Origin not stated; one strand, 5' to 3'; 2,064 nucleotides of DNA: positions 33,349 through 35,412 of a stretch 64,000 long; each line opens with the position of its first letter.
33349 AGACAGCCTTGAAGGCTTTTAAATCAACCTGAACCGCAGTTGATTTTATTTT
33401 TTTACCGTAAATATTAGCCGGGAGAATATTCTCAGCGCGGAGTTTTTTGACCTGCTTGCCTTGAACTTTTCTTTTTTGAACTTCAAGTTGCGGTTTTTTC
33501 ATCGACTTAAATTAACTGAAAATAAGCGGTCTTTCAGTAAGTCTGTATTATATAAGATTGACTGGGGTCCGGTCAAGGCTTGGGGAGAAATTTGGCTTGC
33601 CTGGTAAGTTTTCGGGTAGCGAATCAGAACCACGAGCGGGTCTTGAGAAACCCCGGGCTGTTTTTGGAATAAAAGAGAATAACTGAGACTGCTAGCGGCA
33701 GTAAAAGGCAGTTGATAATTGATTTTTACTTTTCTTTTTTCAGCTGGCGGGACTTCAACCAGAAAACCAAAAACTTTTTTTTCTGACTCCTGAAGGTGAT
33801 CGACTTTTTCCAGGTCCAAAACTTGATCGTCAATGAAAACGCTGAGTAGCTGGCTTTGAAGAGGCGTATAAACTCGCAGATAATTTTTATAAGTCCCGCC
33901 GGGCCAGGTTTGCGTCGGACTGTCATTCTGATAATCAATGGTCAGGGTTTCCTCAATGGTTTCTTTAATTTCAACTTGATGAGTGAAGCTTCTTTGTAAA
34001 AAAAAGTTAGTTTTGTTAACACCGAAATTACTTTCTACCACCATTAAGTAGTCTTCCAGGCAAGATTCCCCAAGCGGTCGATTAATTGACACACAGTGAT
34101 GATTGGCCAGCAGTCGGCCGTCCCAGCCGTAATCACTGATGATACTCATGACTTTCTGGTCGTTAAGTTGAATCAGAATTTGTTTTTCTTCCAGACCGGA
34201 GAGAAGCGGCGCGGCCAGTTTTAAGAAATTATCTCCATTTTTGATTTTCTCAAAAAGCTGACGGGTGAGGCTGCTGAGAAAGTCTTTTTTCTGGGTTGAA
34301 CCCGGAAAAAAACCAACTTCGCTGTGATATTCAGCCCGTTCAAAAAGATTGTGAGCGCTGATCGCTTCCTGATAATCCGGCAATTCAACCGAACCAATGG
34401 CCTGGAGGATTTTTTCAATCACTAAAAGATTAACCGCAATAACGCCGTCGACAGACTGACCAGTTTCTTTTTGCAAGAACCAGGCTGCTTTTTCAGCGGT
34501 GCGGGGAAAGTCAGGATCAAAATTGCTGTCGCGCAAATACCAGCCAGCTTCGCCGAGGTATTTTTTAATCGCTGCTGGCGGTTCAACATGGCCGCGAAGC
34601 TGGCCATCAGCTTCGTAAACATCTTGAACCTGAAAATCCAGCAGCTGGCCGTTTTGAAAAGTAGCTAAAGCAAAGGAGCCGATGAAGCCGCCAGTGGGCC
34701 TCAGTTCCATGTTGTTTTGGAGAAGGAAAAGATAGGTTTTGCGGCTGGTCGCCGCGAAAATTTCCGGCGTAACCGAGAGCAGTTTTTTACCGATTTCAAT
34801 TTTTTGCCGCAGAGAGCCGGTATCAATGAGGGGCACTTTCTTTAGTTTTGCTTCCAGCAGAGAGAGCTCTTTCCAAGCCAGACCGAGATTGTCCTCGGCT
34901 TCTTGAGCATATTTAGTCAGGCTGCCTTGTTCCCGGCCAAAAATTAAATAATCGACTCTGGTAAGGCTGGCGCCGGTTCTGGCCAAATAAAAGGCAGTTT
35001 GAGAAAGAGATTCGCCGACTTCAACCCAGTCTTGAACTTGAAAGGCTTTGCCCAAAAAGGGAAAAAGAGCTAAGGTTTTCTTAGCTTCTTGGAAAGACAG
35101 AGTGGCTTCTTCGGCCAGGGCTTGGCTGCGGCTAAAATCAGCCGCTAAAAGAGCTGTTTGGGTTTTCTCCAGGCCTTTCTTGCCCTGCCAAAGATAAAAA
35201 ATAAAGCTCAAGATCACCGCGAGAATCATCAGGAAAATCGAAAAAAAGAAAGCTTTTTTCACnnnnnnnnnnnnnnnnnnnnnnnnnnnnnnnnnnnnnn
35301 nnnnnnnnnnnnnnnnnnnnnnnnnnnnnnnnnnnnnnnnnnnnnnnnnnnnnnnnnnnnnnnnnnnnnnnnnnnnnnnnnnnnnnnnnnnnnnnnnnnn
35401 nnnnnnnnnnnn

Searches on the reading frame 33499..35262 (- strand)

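Call 26: search_protein_families(library=pfam, proteins=[window:33499-35262:-], max_evalue=0.001)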
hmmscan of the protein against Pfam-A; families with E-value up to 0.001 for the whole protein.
window:33499-35262:- (587 aa): 1 family
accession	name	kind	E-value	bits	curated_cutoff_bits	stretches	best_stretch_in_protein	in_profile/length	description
PF13196.11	DUF4012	-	2.6e-29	103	28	1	175-308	4-137/144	Protein of unknown function (DUF4012)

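Call 49: search_protein_families(library=ncbifam, proteins=[window:33499-35262:-], max_evalue=0.01)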
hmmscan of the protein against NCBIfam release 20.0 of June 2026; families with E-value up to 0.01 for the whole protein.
window:33499-35262:- (587 aa): 0 families
